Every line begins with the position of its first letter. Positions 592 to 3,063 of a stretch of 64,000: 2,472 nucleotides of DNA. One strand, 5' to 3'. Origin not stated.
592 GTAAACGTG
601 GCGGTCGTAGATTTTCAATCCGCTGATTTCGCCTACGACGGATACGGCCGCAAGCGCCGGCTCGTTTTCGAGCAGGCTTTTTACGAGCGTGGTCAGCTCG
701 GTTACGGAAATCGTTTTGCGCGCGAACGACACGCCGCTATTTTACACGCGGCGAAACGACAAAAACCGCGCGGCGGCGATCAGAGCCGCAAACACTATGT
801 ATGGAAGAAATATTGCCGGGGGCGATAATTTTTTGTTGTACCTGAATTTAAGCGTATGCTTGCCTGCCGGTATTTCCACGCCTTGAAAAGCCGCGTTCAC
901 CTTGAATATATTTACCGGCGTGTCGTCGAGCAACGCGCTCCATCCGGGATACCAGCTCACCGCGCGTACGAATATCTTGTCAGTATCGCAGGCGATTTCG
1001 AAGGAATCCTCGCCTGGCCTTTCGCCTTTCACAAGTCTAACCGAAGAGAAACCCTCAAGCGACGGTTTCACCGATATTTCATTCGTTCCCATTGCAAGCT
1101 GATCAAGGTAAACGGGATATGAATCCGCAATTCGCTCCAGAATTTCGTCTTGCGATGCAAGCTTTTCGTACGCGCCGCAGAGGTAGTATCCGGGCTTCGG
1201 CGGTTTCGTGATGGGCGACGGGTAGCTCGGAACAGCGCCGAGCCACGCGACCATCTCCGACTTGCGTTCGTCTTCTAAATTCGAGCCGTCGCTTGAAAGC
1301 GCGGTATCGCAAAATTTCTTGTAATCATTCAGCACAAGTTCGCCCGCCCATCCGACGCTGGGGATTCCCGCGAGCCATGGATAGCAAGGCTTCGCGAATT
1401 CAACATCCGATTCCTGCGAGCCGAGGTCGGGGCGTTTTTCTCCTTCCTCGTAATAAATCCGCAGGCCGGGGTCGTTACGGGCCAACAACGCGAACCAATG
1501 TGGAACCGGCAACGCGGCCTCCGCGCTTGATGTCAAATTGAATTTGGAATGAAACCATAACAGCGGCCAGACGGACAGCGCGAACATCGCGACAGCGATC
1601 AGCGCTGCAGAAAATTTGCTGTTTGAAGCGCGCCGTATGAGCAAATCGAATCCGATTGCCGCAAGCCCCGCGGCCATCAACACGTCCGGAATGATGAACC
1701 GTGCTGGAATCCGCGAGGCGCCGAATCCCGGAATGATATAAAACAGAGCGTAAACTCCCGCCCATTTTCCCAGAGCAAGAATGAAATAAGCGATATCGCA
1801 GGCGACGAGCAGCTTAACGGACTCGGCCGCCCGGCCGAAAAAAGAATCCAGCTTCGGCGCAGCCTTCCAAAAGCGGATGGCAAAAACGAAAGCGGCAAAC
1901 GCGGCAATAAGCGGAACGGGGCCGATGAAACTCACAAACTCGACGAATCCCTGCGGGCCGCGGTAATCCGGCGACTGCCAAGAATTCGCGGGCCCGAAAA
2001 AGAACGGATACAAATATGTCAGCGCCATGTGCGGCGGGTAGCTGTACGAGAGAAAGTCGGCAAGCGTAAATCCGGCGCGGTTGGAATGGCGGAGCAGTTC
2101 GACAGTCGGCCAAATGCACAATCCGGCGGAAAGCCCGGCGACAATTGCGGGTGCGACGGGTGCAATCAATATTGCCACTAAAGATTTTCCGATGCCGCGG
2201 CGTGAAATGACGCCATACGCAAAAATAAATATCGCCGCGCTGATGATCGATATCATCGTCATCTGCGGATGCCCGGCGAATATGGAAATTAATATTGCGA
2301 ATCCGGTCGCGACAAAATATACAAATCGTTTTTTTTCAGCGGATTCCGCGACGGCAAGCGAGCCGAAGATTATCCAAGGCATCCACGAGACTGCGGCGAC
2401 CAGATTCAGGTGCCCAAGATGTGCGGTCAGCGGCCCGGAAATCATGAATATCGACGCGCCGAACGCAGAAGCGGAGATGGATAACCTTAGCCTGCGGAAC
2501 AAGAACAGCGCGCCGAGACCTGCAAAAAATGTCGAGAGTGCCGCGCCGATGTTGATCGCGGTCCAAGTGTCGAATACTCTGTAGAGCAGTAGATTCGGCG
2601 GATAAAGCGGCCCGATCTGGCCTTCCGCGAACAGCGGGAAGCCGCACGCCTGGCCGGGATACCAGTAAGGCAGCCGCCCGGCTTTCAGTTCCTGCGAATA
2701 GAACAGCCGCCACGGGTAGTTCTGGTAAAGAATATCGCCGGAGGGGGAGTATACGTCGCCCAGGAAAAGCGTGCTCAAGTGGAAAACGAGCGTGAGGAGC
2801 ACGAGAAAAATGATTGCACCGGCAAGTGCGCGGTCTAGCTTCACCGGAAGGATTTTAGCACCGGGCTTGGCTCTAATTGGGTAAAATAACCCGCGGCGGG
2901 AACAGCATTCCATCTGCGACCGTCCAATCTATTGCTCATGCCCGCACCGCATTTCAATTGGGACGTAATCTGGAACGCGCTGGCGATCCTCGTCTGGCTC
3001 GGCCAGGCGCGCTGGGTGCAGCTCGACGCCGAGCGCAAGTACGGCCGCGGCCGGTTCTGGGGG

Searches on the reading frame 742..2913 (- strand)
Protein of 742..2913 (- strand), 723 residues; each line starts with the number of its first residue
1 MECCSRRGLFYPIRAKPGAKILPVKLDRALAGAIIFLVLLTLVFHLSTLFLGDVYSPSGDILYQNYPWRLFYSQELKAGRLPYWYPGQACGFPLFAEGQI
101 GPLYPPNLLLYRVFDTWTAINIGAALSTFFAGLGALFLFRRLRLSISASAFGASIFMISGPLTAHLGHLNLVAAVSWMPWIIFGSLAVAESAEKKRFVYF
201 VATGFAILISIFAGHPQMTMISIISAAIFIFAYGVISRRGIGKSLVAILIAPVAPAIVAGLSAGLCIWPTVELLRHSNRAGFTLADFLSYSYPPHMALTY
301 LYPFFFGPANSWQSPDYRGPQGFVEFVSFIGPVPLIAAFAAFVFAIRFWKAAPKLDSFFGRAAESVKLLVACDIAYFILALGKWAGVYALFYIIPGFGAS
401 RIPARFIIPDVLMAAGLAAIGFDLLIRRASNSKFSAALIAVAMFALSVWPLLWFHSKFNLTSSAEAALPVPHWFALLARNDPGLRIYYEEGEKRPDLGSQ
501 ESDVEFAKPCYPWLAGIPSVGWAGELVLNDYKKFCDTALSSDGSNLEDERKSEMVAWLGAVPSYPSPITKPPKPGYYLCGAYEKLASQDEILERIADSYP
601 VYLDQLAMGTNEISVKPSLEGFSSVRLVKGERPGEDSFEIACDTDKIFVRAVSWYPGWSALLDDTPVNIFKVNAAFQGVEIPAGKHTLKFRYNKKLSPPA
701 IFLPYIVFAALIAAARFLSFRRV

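Call 23: search_protein_families(library=pfam, proteins=[window:742-2913:-], max_evalue=0.00001)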
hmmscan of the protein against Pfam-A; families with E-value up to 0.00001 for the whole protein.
window:742-2913:- (723 aa): 1 family
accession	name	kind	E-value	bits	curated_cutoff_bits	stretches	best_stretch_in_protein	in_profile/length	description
PF09586.16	YfhO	-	4e-10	39.2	28.5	0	647-693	778-824/835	Bacterial membrane protein YfhO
